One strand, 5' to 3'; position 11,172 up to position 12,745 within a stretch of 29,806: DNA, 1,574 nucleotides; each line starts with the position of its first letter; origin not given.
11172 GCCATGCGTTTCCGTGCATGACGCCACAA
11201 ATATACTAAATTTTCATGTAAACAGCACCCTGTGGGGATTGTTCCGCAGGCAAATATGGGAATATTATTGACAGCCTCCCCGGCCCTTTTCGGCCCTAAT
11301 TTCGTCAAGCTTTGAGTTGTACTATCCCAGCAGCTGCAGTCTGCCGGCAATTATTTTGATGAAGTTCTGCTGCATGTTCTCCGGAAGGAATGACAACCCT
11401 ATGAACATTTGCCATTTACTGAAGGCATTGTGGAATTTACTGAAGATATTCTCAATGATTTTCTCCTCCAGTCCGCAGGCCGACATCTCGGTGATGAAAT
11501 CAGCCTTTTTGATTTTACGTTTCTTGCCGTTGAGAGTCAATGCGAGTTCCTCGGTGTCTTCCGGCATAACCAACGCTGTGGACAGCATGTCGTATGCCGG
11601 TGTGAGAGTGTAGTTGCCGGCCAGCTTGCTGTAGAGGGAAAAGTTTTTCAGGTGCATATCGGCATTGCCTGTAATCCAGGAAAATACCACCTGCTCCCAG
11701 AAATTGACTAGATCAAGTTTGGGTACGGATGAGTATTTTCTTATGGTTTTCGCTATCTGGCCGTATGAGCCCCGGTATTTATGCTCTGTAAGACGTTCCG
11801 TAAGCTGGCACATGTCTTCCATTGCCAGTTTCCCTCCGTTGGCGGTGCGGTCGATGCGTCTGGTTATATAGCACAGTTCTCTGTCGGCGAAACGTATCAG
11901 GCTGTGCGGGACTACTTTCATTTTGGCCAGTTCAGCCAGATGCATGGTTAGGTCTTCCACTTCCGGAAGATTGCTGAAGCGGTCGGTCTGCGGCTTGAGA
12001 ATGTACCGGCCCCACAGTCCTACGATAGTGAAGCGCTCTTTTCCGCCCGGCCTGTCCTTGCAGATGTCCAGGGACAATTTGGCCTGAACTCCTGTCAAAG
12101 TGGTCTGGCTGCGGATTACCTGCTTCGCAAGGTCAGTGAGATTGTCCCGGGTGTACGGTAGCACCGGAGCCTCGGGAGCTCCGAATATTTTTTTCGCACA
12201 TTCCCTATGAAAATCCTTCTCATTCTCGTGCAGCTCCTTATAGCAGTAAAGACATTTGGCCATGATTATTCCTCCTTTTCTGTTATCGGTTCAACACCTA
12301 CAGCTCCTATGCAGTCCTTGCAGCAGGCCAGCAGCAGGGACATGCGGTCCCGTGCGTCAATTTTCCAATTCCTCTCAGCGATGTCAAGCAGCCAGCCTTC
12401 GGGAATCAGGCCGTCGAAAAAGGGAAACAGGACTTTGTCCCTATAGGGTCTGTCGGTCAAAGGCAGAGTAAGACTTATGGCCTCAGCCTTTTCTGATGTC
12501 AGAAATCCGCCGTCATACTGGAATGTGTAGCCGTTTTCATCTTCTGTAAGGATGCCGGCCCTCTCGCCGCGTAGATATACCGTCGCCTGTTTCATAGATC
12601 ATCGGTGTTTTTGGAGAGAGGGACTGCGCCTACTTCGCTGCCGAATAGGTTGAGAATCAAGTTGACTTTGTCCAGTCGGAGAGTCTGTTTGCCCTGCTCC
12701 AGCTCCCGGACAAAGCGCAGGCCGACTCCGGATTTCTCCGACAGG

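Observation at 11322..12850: Tripartite HipBST-type toxin-antitoxin locus adjacent to tRNA-Lys with a candidate operator palindrome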

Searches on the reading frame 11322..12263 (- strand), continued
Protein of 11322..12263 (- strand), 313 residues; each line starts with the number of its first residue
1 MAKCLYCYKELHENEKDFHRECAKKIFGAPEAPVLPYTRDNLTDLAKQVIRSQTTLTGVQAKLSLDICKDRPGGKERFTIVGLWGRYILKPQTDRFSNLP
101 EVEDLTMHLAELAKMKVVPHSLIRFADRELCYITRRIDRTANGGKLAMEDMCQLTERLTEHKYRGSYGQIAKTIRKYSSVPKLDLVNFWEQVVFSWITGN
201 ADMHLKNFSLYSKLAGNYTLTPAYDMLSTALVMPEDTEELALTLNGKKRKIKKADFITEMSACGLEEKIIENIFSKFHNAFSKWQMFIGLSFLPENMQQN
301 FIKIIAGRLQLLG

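Call 71: search_dna_similar(query=window:11322-12263:-, collection=plasmids, mode=protein, max_evalue=1e-20, max_rows=15)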
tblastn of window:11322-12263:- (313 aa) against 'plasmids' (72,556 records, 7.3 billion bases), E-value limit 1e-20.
Records with a match: 15; places in all: 15; records where one place covers at least 80% of the query: 14.
Best place of each record, by identity: 60-80% 1; <60% 14.
By first word of the organism name: Bacteroides 2; Parabacteroides 2; Phocaeicola 1; Hymenobacter 1; Persicobacter 1; Runella 1; Bergeyella 1; Legionella 1; Chondrinema 1; Fulvitalea 1; and 3 more.
By predicted mobility (MOB-suite, as given by PLSDB): non-mobilizable 13; mobilizable 1; conjugative 1.
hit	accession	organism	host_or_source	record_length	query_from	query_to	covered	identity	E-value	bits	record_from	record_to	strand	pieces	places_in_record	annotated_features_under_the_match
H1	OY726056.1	Phocaeicola massiliensis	-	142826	1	301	96%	66.8%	9e-134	426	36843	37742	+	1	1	record has no annotation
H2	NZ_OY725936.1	Bacteroides finegoldii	-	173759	1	313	100%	55.0%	5e-110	357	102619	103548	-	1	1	HipA domain-containing protein | HipA N-terminal domain-containing protein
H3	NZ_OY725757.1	Parabacteroides distasonis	-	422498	1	313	100%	54.3%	1e-107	351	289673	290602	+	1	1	HipA domain-containing protein | HipA N-terminal domain-containing protein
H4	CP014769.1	Hymenobacter psoromatis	Lichen,single cell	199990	1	313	100%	50.0%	9e-96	317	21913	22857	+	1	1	toxin HipA | phosphatidylinositol kinase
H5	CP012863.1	Persicobacter sp. JZB09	cell culture,soil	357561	1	313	100%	49.7%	1e-89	299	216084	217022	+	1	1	record has no annotation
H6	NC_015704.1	Runella slithyformis DSM 19594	fresh water lake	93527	3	309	98%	47.2%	2e-85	287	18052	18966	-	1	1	HipA domain-containing protein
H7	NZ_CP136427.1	Bergeyella porcorum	pig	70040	1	305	97%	45.9%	1e-63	291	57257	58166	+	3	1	HipA domain-containing protein (x2)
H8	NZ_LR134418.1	Legionella adelaidensis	environmental,Cooling tower water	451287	55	308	81%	37.9%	1e-49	184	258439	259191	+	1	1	lpg2370 family Dot/Icm T4SS effector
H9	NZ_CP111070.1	Chondrinema litorale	Seaweed,red alga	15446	6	302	95%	31.7%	8e-27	117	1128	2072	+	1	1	HipA domain-containing protein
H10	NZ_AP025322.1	Fulvitalea axinellae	-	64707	7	312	98%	28.3%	7e-27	117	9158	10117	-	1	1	HipA domain-containing protein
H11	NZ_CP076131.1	Flammeovirga kamogawensis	single bacterial isolate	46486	6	313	98%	27.6%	2e-28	122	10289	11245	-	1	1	HipA domain-containing protein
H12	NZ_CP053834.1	Arcobacter cloacae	cell culture,Sewage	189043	4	312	99%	27.3%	3e-21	101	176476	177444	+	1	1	HipA domain-containing protein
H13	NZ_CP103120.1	Bacteroides thetaiotaomicron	Homo sapiens,cell culture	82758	43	312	86%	30.2%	2e-24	110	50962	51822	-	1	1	HipA domain-containing protein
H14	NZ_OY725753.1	Parabacteroides distasonis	-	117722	46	312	85%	30.2%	1e-22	105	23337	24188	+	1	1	HipA domain-containing protein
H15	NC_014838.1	Pantoea sp. At-9b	-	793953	53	290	76%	33.3%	4e-21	100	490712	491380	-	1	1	type II toxin-antitoxin system HipA family toxin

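Call 72: search_dna_similar(query=window:11322-12263:-, collection=phages, mode=protein, max_evalue=1e-10, max_rows=10)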
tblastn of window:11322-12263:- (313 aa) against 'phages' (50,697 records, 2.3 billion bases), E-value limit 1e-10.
No match.

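Call 73: get_annotated_region(hit=H8, flank=1500)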
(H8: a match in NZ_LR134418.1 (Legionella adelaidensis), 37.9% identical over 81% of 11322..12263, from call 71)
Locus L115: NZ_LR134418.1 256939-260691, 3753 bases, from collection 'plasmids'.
description: Legionella adelaidensis strain NCTC12735 plasmid 9, complete sequence
organism: Legionella adelaidensis (NCBI taxid 45056)
taxonomy: Bacteria; Pseudomonadota; Gammaproteobacteria; Legionellales; Legionellaceae; Legionella; Legionella adelaidensis
host: -; source: environmental,Cooling tower water; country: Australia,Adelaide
typing (MOB-suite, as given by PLSDB): non-mobilizable
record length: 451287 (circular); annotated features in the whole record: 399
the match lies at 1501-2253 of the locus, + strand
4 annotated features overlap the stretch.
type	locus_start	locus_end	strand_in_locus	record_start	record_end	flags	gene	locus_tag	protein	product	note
CDS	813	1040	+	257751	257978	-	-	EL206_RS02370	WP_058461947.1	helix-turn-helix transcriptional regulator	-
CDS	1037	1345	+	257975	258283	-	-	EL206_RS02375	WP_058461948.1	HipA N-terminal domain-containing protein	-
CDS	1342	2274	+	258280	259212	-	-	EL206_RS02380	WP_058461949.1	lpg2370 family Dot/Icm T4SS effector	-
CDS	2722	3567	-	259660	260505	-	-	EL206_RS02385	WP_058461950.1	class I SAM-dependent methyltransferase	-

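Call 79: find_encoding_contigs(protein=P0073, flank=7000, max_places=3)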
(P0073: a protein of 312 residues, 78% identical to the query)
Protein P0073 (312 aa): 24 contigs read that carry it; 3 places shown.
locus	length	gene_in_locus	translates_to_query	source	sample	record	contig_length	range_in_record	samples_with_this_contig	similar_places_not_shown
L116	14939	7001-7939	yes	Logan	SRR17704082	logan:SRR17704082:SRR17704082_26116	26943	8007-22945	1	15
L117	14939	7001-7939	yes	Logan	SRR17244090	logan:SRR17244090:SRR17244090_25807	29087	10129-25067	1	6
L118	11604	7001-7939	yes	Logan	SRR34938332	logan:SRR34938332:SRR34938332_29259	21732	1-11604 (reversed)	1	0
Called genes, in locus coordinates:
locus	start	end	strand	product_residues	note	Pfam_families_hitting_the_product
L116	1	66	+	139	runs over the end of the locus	PF05523:FdtA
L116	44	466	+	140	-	PF05523:FdtA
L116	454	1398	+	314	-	-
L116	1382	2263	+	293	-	PF01041:DegT_DnrJ_EryC1 (faint)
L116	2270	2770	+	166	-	PF25084:LbH_EIF2B (faint), PF25087:GMPPB_C (faint), PF00132:Hexapep, PF14602:Hexapep_2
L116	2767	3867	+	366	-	PF01041:DegT_DnrJ_EryC1, PF00266:Aminotran_5 (weak)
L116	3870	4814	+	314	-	PF00535:Glycos_transf_2, PF13641:Glyco_tranf_2_3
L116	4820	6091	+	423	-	-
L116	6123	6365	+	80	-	-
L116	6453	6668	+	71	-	PF12844:HTH_19 (weak), PF01381:HTH_3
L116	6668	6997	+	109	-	PF13657:Couple_hipA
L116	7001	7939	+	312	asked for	PF07804:HipA_C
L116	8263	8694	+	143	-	-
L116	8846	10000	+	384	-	PF13439:Glyco_transf_4, PF13579:Glyco_trans_4_4, PF20706:GT4-conflict, PF00534:Glycos_transf_1, PF13692:Glyco_trans_1_4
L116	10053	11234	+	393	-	PF13439:Glyco_transf_4, PF00534:Glycos_transf_1, PF13692:Glyco_trans_1_4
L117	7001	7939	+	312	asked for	PF07804:HipA_C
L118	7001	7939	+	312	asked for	PF07804:HipA_C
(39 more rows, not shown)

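Call 80: find_encoding_contigs(protein=P0096, flank=7000, max_places=3)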
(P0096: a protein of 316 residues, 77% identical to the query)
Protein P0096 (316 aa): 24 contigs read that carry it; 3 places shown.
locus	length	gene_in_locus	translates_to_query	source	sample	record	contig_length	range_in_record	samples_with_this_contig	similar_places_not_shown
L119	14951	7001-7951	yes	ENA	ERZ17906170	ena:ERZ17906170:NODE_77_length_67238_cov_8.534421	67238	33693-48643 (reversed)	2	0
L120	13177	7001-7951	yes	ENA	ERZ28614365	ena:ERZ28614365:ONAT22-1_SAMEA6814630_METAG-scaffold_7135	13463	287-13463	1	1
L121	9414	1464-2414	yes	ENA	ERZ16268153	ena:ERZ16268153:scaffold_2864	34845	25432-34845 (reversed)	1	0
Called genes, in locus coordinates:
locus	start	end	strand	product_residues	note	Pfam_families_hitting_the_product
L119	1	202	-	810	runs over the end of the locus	PF00696:AA_kinase, PF01842:ACT (faint), PF13840:ACT_7 (weak), PF22468:ACT_9, PF13840:ACT_7 (weak), PF22468:ACT_9, PF03447:NAD_binding_3, PF00742:Homoserine_dh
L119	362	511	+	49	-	-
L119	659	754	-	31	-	-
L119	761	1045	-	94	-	-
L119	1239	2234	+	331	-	PF16378:DUF4988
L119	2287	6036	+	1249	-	PF12799:LRR_4 (faint), PF23414:Beta-prop_EML_2 (faint), PF25174:Beta-prop_THOC3 (weak)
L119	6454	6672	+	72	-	PF12844:HTH_19 (weak), PF01381:HTH_3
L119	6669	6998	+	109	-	PF13657:Couple_hipA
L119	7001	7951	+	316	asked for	PF07804:HipA_C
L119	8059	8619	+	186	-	PF01765:RRF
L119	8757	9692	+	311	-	PF16745:RsgA_N, PF03193:RsgA_GTPase, PF00009:GTP_EFTU (faint), PF00005:ABC_tran (faint), PF01926:MMR_HSR1 (weak)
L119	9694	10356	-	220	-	-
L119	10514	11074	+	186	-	PF14059:DUF4251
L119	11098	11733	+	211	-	PF13590:DUF4136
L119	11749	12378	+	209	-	PF13505:OMP_b-brl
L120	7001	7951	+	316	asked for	PF07804:HipA_C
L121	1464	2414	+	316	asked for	PF07804:HipA_C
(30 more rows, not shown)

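Call 81: predict_structure(alignment_id=A2)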
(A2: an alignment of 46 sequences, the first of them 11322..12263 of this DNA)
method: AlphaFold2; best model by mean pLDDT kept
length: 313 residues; sequences in the alignment: 46
mean_pLDDT: 50.4   pTM: 0.45
mean pLDDT of the five models: 50.4, 47.4, 45.5, 40.0, 36.3
residues with pLDDT >= 90: 2; 70-90: 70; 50-70: 56; < 50: 185
segments of 3 or more residues with pLDDT < 50: 26-28, 35-165, 201-247
pLDDT, mean of each block of 10 residues (from residue 1): 62 75 59 48 38 29 34 36 29 29 30 34 41 39 36 36 55 60 69 68 36 29 31 37 48 81 87 84 67 65 84 81
secondary structure, 60 per line:
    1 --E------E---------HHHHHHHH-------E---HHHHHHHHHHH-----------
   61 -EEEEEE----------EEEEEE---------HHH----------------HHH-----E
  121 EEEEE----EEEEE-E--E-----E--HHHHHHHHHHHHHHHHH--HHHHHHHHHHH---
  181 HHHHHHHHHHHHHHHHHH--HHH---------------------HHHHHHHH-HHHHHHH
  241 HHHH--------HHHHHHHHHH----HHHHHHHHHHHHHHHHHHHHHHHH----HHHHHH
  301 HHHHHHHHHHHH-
elements in order: H20-27 H39-49 E62-67 E78-83 E120-125 E130-134 H148-164 H167-177 H181-198 H225-232 H234-244 H253-262 H267-290 H295-312

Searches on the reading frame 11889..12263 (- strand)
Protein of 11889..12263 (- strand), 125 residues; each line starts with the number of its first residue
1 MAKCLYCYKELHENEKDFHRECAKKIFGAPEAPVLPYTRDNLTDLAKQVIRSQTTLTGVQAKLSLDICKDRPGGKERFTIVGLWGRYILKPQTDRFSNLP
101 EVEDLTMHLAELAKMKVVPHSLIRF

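Call 37: search_solved_structures(query=window:11889-12263:-, max_evalue=10, show_alignments=5)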
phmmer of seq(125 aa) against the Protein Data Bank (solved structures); distinct sequences matched with E-value up to 10: 7.
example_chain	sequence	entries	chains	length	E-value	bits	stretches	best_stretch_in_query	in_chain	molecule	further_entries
8ezr_B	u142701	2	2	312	3.2e-07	33.6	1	53-123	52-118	HipT(Lp)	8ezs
7vkb_A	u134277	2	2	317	3.3e-07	33.6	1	53-123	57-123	HipA_C domain-containing protein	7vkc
7wcf_A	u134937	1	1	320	3.4e-07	33.5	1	53-123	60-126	HipA_C domain-containing protein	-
7ab3_C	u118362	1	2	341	0.016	18.5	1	2-125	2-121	HipA_C domain-containing protein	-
7ab5_C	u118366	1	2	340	0.022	18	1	14-125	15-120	HipA_C domain-containing protein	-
7ab4_C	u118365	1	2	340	0.029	17.6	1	14-125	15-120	HipA_C domain-containing protein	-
2jv8_A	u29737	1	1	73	1.6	12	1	33-60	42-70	Uncharacterized protein NE1242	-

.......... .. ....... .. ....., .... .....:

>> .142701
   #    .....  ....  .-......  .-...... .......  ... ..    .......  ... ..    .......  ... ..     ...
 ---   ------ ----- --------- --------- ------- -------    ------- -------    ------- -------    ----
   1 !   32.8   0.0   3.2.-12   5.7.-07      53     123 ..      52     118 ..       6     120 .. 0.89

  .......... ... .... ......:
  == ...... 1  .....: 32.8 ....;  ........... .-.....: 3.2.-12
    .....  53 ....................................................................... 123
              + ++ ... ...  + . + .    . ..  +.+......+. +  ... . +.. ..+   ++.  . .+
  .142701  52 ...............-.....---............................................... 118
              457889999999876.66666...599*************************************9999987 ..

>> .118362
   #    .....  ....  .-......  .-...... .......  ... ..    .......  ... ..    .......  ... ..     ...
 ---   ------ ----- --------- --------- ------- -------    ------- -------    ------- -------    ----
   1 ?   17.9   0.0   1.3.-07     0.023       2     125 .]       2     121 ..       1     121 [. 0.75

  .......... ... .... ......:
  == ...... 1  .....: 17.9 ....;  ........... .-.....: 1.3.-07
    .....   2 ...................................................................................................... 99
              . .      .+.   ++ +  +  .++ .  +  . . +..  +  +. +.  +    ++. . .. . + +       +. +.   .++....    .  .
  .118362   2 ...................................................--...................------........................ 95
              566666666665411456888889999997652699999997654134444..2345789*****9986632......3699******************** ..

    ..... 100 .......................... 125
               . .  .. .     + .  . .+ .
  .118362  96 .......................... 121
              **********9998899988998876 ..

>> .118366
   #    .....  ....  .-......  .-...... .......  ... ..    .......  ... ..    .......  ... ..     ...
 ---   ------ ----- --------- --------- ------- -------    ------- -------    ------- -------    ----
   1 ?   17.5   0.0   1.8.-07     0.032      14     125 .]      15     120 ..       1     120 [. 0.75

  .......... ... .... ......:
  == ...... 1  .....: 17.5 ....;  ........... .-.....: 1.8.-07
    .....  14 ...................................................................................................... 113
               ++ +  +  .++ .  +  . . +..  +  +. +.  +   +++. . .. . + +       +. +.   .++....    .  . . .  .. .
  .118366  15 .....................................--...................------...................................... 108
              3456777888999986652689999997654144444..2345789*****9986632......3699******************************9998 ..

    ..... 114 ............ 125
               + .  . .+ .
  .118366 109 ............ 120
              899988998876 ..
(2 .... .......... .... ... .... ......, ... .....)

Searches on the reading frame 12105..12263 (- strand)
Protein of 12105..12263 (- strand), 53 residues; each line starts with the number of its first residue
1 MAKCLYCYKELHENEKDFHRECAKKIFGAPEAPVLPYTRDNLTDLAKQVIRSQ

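Call 42: search_solved_structures(query=window:12105-12263:-, max_evalue=10, show_alignments=5)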
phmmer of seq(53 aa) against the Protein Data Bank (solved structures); distinct sequences matched with E-value up to 10: 2.
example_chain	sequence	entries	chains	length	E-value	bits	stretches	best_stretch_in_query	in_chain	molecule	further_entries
6uhi_A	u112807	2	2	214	0.037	17.5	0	3-24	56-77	Ryanodine receptor 1 chimera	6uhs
3mxz_A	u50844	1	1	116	1.5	12.4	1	3-25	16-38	Tubulin-specific chaperone A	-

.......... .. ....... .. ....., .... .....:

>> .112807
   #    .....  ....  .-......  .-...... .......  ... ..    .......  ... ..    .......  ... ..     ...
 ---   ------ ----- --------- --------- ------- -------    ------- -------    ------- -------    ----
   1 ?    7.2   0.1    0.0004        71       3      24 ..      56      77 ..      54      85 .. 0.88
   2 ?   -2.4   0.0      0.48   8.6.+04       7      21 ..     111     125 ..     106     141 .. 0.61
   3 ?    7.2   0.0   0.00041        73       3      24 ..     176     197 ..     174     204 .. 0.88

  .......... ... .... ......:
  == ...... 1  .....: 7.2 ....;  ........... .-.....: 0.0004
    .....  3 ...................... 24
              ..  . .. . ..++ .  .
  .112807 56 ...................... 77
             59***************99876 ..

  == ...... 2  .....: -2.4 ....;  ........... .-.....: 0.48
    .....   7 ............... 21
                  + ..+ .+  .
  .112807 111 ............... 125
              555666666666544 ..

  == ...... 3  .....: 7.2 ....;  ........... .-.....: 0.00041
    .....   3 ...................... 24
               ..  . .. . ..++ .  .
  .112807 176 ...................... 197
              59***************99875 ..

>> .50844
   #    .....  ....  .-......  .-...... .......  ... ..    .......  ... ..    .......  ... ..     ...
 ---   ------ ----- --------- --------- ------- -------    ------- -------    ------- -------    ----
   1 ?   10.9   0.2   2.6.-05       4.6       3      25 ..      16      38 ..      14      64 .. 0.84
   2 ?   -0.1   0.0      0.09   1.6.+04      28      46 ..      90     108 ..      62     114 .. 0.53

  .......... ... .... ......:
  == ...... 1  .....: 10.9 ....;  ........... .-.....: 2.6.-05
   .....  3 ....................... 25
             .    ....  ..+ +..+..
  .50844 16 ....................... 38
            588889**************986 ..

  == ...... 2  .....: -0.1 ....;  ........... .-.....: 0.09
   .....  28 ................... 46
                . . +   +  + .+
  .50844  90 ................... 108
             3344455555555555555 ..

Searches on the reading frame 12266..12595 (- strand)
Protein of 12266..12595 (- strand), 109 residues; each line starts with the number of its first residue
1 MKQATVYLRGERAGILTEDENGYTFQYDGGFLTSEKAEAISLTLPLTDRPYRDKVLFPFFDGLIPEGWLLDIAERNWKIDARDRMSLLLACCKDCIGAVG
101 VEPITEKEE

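Call 4: search_protein_families(library=pfam, proteins=[window:12266-12595:-], max_evalue=0.1)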
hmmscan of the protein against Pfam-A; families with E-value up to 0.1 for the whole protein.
window:12266-12595:- (109 aa): 2 families
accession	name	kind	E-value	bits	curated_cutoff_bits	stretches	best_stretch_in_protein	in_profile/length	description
PF13657.11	Couple_hipA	-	3.5e-28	98.4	22.5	1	5-101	2-98/99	HipA N-terminal domain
PF24406.1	nSTAND_NTPase4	-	0.02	15.4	27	1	11-28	33-51/58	Novel STAND NTPase 4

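Call 5: search_protein_families(library=ncbifam, proteins=[window:12266-12595:-], max_evalue=0.1)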
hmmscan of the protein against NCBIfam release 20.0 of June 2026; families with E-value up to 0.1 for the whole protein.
window:12266-12595:- (109 aa): 1 family
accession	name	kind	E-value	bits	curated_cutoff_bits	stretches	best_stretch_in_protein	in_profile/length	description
TIGR03071.1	couple_hipA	domain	1.3e-32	111.9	27.8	1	3-101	1-100/101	HipA N-terminal domain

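Call 9: search_solved_structures(query=window:12266-12595:-, max_evalue=0.01, show_alignments=3)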
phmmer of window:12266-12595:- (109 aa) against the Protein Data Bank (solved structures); distinct sequences matched with E-value up to 0.01: 12.
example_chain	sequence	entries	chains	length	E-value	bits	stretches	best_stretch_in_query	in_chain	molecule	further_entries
7vkb_B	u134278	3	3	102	2.5e-15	59.8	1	1-104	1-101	HipA (Persistence to inhibition of murein or DNA biosynthesis) | HipS(Lp)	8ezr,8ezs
7czo_A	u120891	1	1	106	1.1e-13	54.5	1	3-102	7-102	Uncharacterized protein HI_0666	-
7ab3_B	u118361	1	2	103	1.9e-11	47.3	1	4-103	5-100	Couple_hipA domain-containing protein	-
7ab4_B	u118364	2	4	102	1.9e-11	47.3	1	4-103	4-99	Couple_hipA domain-containing protein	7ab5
3fbr_A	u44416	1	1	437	4.6e-08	36.4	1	5-104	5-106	Serine/threonine-protein kinase toxin HipA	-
3tpd_A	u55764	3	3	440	4.6e-08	36.4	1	5-104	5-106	Serine/threonine-protein kinase HipA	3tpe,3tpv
3dnt_A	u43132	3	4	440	4.6e-08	36.4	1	5-104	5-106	Protein hipA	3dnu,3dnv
3hzi_A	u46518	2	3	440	4.6e-08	36.4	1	5-104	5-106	Protein hipA | Serine/threonine-protein kinase HipA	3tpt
2wiu_A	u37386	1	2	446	4.7e-08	36.3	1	5-104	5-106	PROTEIN HIPA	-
3tpb_A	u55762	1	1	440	4.7e-08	36.3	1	5-104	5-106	Serine/threonine-protein kinase HipA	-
5k98_A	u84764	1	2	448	6.1e-08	36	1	6-104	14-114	Serine/threonine-protein kinase HipA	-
4yg7_D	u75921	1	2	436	6.3e-08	35.9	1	6-104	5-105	Serine/threonine-protein kinase HipA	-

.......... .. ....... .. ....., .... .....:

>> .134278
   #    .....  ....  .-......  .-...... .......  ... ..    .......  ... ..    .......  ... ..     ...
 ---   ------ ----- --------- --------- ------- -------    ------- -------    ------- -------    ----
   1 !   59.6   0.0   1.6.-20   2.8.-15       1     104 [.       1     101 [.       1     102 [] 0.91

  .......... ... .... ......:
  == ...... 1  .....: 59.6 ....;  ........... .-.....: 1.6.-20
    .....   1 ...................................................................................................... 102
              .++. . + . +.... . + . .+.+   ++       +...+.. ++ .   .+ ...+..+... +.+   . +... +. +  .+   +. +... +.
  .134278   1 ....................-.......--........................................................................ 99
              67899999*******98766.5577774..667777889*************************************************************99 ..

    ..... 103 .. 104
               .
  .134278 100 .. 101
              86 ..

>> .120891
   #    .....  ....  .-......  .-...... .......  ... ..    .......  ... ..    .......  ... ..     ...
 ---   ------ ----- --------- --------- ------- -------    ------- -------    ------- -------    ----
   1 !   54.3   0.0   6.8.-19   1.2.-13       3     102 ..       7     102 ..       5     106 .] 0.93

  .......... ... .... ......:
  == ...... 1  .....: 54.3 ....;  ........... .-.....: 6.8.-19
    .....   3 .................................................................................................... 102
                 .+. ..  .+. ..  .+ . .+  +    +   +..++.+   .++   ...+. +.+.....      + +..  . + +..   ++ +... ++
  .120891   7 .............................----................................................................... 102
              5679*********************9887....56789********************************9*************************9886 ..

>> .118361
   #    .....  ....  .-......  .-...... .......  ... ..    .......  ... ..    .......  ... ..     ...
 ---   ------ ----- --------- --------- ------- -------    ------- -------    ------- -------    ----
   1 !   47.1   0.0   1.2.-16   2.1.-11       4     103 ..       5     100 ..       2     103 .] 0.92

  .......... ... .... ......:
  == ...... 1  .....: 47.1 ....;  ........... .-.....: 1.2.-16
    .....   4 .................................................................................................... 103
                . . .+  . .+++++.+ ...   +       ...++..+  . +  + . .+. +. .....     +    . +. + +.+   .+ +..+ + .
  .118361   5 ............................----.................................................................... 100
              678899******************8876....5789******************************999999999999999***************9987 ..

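Call 52: search_protein_families(library=padloc, proteins=[window:12266-12595:-], max_evalue=0.01)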
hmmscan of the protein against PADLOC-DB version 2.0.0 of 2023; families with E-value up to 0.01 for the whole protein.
window:12266-12595:- (109 aa): 1 family
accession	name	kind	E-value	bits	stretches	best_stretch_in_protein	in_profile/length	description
PDLC04347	PDC-M03B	-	2.5e-05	22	1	13-61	22-69/245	-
